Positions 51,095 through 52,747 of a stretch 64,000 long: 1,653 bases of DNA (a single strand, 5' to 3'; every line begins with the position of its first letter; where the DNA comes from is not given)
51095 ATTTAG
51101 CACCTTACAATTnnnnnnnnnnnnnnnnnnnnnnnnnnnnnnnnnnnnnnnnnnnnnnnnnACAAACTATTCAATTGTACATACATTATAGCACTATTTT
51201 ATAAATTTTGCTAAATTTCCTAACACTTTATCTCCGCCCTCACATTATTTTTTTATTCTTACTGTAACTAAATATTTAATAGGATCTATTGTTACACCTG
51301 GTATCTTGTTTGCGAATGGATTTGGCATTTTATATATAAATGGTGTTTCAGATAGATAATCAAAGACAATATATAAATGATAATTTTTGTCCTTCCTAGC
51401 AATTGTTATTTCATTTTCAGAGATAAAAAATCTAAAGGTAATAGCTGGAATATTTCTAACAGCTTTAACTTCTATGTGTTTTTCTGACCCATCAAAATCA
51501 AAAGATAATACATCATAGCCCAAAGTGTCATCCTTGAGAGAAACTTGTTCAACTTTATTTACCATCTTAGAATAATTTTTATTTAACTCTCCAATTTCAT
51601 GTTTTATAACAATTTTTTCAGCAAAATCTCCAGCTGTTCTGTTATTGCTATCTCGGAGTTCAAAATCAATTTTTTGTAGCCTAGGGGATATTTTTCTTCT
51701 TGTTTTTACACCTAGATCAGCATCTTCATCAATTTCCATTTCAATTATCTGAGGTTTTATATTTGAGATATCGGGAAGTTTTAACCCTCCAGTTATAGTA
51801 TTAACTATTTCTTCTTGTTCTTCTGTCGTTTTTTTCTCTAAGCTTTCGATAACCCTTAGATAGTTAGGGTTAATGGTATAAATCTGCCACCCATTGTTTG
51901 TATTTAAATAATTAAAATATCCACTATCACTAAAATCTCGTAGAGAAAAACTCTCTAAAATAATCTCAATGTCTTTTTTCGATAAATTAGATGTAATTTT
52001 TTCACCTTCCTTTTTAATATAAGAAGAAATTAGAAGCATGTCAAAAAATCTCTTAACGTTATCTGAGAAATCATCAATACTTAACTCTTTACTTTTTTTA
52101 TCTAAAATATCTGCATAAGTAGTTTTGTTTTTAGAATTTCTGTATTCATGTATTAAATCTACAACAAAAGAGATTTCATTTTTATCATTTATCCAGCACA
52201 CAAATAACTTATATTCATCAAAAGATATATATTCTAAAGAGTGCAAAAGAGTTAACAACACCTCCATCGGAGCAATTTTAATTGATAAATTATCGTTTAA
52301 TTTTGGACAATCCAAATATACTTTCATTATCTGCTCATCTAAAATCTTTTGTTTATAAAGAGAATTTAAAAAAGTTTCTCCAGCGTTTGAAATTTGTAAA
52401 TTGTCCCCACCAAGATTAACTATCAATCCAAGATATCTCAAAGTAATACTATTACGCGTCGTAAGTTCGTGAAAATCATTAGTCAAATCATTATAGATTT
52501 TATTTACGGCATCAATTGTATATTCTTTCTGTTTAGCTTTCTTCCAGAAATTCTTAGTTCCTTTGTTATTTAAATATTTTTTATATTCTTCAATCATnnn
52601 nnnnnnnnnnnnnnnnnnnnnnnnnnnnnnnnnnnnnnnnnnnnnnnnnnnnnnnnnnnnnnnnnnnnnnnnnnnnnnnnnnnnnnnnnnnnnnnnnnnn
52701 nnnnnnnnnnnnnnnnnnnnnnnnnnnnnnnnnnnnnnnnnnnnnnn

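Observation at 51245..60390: Unclassified five-gene restriction-modification/defence operon: two SF2 ATPases, an amino-MTase, a C5-MTase and a DUF3883-type nuclease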

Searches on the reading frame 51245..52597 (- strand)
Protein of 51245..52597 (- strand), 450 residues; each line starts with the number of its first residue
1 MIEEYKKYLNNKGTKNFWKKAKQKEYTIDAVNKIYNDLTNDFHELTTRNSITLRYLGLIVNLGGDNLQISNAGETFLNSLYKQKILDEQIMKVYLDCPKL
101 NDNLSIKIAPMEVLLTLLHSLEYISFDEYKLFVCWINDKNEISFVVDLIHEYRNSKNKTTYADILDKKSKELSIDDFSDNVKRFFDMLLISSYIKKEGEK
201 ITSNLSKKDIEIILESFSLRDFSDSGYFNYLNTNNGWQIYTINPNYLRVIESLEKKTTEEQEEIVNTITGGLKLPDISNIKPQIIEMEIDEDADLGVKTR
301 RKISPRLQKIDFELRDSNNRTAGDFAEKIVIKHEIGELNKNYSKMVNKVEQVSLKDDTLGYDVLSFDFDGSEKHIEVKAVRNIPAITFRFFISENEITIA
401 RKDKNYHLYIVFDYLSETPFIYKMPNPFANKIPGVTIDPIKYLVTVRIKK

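Call 4: search_protein_families(library=pfam, proteins=[window:51245-52597:-], max_evalue=0.01)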
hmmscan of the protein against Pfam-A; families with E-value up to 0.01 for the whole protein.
window:51245-52597:- (450 aa): 3 families
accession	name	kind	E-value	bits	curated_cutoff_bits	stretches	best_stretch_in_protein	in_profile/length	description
PF13020.12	NOV_C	-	4.7e-15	55.9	22.1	1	326-419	1-86/91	Protein NO VEIN, C-terminal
PF09491.16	RE_AlwI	-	1.3e-07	31.4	23.1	1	56-283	3-252/441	AlwI restriction endonuclease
PF15191.11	Synaptonemal_3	-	0.003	17.9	27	0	333-364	16-47/92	Synaptonemal complex central element protein 3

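Call 5: search_protein_families(library=padloc, proteins=[window:51245-52597:-], max_evalue=0.01)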
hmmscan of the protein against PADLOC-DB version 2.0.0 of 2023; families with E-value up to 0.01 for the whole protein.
window:51245-52597:- (450 aa): 6 families
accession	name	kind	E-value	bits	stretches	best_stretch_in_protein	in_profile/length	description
PDLC05008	PDC-S36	-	2e-25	88.1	1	276-442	113-275/280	-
PDLC04021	PD-T4-1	-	3.1e-22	77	1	286-448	216-379/383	-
PDLC04022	PD-T4-1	-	2.6e-15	54.3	1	285-412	48-177/216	-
PDLC03966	TmtA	-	3.8e-09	32.9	1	297-430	1507-1631/1655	-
PDLC03965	TmtA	-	9.8e-07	25.1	1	315-429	1234-1338/1370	-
PDLC03971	TmtA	-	0.0013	14.3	1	350-430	1679-1761/1782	-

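Call 6: search_protein_families(library=ncbifam, proteins=[window:51245-52597:-], max_evalue=0.01)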
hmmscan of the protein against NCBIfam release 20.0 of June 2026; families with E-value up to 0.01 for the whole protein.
window:51245-52597:- (450 aa): 0 families

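Call 13: search_solved_structures(query=window:51245-52597:-, max_evalue=1)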
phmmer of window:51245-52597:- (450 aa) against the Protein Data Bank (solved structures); distinct sequences matched with E-value up to 1: 1.
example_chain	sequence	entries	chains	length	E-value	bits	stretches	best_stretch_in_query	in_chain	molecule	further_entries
6q44_A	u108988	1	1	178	0.48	12.5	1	171-247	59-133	Uncharacterized protein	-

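Call 28: find_homologous_proteins(query=window:51245-52597:-, max_evalue=0.001)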
Query window:51245-52597:- (450 aa): 68 proteins with E <= 0.001 among 6639 candidates.
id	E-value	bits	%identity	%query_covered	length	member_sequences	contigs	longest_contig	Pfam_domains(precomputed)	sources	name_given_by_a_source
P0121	3.5e-292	987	100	100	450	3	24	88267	PF13020.13,PF09491.17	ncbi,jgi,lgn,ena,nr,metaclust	ncbi:MAG: hypothetical protein UU10_C0005G0004 [Parcubacteria group bacterium GW2011_GWF1_40_6]|nr:M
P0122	3.9e-232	789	80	100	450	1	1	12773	PF13020.13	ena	-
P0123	3.8e-227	772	77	100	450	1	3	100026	PF13020.13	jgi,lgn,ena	-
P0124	3.0e-222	756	77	100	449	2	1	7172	PF13020.13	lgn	-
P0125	4.2e-220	749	75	100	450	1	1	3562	PF13020.13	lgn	-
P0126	7.8e-220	748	75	100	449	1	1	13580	PF13020.13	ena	-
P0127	2.6e-217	740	84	89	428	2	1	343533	PF13020.13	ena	-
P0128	8.3e-216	735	74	100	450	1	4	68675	PF13020.13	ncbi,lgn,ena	-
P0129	7.1e-215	732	76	100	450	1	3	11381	PF13020.13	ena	-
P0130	2.2e-214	730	74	100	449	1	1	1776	PF13020.13,PF09491.17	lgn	-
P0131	3.8e-214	729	73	100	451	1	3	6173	PF13020.13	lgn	-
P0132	4.6e-214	729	73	100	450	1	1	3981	PF13020.13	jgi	jgi:hypothetical protein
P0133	1.8e-212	724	73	100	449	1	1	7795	PF13020.13,PF09491.17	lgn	-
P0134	5.9e-211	719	72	100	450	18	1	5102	PF13020.13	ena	-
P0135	2.9e-208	710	71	100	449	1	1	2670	PF13020.13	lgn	-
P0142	2.6e-199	681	69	100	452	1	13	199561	PF13020.13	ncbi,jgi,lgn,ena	jgi:hypothetical protein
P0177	6.0e-79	284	40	100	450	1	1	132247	PF13020.13,PF09491.17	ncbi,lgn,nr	ncbi:MAG: AlwI family type II restriction endonuclease [Candidatus Liptonbacteria bacterium]|nr:AlwI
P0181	2.4e-75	272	38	100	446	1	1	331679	PF13020.13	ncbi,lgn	ncbi:MAG: DUF3883 domain-containing protein [Patescibacteria group bacterium]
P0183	9.4e-60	221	35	99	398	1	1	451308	PF13020.13,PF09491.17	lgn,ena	-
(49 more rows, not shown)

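Call 29: find_encoding_contigs(protein=P0142, flank=10000, max_places=1)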
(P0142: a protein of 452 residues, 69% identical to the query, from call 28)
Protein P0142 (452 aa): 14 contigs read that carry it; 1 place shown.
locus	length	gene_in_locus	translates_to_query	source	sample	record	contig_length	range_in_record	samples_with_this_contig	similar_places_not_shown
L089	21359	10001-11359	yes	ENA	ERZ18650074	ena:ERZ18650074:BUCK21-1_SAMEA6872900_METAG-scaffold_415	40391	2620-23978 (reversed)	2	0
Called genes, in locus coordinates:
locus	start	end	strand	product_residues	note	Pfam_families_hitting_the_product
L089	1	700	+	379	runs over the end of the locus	PF06068:TIP49 (faint), PF05496:RuvB_N (weak), PF13177:DNA_pol3_delta2 (weak), PF00004:AAA, PF13401:AAA_22 (faint), PF13177:DNA_pol3_delta2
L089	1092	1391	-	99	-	-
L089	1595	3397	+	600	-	-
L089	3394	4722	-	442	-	PF00239:Resolvase, PF07508:Recombinase, PF13408:Zn_ribbon_recom (weak)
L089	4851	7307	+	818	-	PF00270:DEAD, PF04851:ResIII, PF18766:SWI2_SNF2 (weak), PF00271:Helicase_C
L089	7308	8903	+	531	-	PF01555:N6_N4_Mtase, PF02086:MethyltransfD12 (weak), PF03602:Cons_hypoth95 (faint), PF01170:UPF0020 (faint), PF01555:N6_N4_Mtase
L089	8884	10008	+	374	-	PF00145:DNA_methylase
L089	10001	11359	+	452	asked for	PF13020:NOV_C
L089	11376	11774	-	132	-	-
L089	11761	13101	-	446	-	PF02195:ParB_N, PF01555:N6_N4_Mtase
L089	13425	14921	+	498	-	PF11074:DUF2779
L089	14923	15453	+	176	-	-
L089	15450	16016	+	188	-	-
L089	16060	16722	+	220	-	-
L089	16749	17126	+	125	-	-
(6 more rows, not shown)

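Call 30: find_encoding_contigs(protein=P0177, flank=10000, max_places=1)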
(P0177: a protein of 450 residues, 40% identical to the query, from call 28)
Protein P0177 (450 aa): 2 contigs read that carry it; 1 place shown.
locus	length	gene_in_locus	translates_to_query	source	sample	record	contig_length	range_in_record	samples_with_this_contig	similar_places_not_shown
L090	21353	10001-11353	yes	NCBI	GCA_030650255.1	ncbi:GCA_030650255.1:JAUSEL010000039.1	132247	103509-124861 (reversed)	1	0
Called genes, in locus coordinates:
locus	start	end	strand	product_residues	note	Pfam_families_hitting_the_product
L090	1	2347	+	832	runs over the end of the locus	PF00317:Ribonuc_red_lgN, PF02867:Ribonuc_red_lgC, PF12637:TSCPD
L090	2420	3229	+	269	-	PF00990:GGDEF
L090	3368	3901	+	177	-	PF13302:Acetyltransf_3, PF00583:Acetyltransf_1 (weak)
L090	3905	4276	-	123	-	-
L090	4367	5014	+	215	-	-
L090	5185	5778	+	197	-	-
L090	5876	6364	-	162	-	-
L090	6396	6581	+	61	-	-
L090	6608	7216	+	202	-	PF10544:T5orf172, PF13455:MUG113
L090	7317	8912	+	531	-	PF01555:N6_N4_Mtase, PF02086:MethyltransfD12 (weak), PF03602:Cons_hypoth95 (faint), PF01170:UPF0020 (faint), PF01555:N6_N4_Mtase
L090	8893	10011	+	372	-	PF00145:DNA_methylase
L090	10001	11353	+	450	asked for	PF09491:RE_AlwI, PF13020:NOV_C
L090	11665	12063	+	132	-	PF03073:TspO_MBR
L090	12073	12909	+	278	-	-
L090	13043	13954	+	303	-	PF02729:OTCace_N, PF00185:OTCace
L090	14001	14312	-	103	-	-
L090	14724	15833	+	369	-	PF02353:CMAS, PF05175:MTS (weak), PF13489:Methyltransf_23, PF01728:FtsJ (weak), PF08241:Methyltransf_11, PF08242:Methyltransf_12, PF13649:Methyltransf_25, PF13847:Methyltransf_31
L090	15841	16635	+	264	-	-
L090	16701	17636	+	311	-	PF00005:ABC_tran, PF13304:AAA_21 (weak)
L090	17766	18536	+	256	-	PF01061:ABC2_membrane, PF12698:ABC2_membrane_3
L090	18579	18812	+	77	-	-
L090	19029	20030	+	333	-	PF00274:Glycolytic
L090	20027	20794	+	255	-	PF00459:Inositol_P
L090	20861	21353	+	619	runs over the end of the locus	PF00664:ABC_membrane, PF00005:ABC_tran, PF02463:SMC_N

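Call 31: find_encoding_contigs(protein=P0181, flank=10000, max_places=1)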
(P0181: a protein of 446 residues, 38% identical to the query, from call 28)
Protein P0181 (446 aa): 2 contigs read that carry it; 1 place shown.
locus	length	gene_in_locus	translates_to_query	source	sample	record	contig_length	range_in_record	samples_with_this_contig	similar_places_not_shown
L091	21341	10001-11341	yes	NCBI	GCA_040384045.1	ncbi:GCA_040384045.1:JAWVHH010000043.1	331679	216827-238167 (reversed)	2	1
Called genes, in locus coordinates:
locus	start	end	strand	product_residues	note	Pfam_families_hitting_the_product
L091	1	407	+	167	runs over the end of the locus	-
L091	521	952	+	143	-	-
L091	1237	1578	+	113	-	PF01035:DNA_binding_1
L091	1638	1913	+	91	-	-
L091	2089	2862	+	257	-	-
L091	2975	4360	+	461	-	-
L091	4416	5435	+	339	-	PF09587:PGA_cap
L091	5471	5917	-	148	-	-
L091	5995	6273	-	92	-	-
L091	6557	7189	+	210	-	PF00753:Lactamase_B, PF13483:Lactamase_B_3, PF23023:Anti-Pycsar_Apyc1 (faint), PF12706:Lactamase_B_2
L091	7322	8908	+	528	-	PF01555:N6_N4_Mtase, PF02086:MethyltransfD12 (weak), PF03602:Cons_hypoth95 (faint), PF01170:UPF0020 (faint), PF01555:N6_N4_Mtase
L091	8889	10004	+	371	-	PF00145:DNA_methylase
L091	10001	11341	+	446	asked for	PF13020:NOV_C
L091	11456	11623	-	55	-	-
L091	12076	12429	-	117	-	-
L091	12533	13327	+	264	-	-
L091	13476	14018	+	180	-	PF10648:Gmad2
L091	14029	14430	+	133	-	PF09864:MliC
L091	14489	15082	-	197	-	PF01931:NTPase_I-T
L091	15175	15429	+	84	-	PF02201:SWIB, PF26291:SWIB_eIF2D (weak)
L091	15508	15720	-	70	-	-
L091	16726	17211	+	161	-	-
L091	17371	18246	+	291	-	PF02424:ApbE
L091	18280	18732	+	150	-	-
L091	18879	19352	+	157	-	-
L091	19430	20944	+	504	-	PF03116:NQR2_RnfD_RnfE (weak), PF00175:NAD_binding_1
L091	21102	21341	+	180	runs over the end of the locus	PF01625:PMSR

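Call 32: find_encoding_contigs(protein=P0183, flank=10000, max_places=1)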
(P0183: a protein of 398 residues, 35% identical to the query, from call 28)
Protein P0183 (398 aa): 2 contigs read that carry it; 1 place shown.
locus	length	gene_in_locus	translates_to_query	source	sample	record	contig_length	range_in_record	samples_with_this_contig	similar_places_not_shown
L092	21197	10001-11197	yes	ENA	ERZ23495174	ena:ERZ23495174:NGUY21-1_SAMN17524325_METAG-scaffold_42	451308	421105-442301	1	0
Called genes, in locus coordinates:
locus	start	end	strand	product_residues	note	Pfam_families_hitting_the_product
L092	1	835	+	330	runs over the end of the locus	PF12802:MarR_2 (faint), PF13412:HTH_24 (faint), PF00156:Pribosyltran (weak)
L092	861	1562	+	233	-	-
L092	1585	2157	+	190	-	PF01330:RuvA_N, PF14520:HHH_5, PF07499:RuvA_C (weak)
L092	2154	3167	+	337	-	PF09587:PGA_cap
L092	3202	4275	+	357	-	-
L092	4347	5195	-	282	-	-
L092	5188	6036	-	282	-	PF01656:CbiA (weak), PF10609:ParA (faint)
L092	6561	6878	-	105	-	-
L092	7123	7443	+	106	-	PF12844:HTH_19, PF13560:HTH_31, PF01381:HTH_3, PF13413:HTH_25 (weak), PF13443:HTH_26 (weak)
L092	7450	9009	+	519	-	PF01555:N6_N4_Mtase, PF01170:UPF0020 (faint), PF01555:N6_N4_Mtase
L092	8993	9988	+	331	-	PF00145:DNA_methylase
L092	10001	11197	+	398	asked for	PF09491:RE_AlwI (weak), PF13020:NOV_C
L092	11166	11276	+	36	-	-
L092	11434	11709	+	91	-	PF01649:Ribosomal_S20p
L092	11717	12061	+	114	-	PF01588:tRNA_bind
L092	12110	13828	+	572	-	PF00133:tRNA-synt_1, PF01406:tRNA-synt_1e (faint), PF09334:tRNA-synt_1g, PF19303:Anticodon_3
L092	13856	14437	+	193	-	PF00574:CLP_protease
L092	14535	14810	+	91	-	PF00216:Bac_DNA_binding, PF18291:HU-HIG (weak)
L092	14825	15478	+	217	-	PF00081:Sod_Fe_N (weak), PF02777:Sod_Fe_C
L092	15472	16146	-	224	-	PF10026:DUF2268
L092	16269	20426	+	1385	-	PF14312:FG-GAP_2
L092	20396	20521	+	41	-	-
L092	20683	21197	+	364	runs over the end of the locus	PF01022:HTH_5, PF12840:HTH_20, PF13412:HTH_24 (weak), PF21476:PF0610-like_N (faint), PF25213:HVO_A0261_N (weak), PF12802:MarR_2 (faint)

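Call 41: find_encoding_contigs(protein=P0122, flank=10000, max_places=2)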
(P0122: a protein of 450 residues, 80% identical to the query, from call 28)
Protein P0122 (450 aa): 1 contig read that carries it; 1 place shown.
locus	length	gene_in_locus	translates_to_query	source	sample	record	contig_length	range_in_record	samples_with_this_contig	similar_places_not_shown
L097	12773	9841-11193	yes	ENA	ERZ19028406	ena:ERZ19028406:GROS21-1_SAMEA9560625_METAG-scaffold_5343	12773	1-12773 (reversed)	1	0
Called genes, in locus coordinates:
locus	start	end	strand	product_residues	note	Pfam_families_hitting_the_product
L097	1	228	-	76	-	?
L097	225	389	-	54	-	-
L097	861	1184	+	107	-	-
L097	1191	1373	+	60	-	-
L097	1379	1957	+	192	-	-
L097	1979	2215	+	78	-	-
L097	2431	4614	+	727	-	PF10593:Z1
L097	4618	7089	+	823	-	PF00270:DEAD, PF04851:ResIII, PF18766:SWI2_SNF2, PF00271:Helicase_C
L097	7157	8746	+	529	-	PF01555:N6_N4_Mtase, PF03602:Cons_hypoth95 (faint), PF01170:UPF0020 (faint), PF01555:N6_N4_Mtase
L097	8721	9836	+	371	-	PF00145:DNA_methylase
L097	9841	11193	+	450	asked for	PF13020:NOV_C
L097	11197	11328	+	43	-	-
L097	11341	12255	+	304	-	-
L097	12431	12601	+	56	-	-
